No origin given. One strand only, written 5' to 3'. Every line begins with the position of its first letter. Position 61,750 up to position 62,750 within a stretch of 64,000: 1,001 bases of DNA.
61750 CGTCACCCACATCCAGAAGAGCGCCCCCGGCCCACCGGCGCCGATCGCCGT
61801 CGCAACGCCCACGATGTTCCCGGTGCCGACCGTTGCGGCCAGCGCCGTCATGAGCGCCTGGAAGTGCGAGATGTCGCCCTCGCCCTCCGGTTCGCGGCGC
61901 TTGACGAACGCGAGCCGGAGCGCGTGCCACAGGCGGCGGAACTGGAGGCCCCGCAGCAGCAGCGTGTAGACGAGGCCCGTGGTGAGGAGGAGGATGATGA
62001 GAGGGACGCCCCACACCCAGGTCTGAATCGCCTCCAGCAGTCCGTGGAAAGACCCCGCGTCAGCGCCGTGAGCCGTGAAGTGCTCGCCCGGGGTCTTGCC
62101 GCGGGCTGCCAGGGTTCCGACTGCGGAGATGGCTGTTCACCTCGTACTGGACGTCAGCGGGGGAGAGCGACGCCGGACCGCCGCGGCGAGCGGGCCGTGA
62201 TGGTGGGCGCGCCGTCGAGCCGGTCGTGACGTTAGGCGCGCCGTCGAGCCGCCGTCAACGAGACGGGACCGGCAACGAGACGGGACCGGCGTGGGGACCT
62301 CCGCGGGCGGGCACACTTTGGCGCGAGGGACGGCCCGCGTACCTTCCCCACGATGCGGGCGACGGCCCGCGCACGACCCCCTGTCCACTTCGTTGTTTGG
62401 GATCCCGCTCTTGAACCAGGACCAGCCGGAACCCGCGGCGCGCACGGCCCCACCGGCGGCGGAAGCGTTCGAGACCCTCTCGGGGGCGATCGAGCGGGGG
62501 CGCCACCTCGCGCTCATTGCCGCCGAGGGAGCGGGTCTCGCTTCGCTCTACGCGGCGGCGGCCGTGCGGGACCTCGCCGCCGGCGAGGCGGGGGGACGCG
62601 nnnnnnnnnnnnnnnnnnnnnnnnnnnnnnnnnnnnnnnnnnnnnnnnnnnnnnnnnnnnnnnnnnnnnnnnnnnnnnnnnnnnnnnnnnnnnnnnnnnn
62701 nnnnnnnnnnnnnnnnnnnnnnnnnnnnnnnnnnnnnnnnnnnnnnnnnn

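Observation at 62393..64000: Catalytically degenerate DEAD-box/DbpA-like protein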

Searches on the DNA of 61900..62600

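Call 52: search_rna_families(source=window, start=61900, end=62600, threshold=evalue, max_evalue=1)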
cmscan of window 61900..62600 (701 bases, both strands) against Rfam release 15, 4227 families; matches with E-value up to 1: 2.
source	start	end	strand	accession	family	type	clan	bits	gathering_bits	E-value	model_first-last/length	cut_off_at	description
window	62322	62370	+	RF01068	Guanidine-II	Cis-reg; riboswitch;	-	20.6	32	0.087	1-48/48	no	Guanidine-II riboswitch aptamer (mini-ykkC)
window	61979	62028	+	RF01134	sR30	Gene; snRNA; snoRNA; CD-box;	-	16.2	38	0.15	1-57/57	no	Small nucleolar RNA sR30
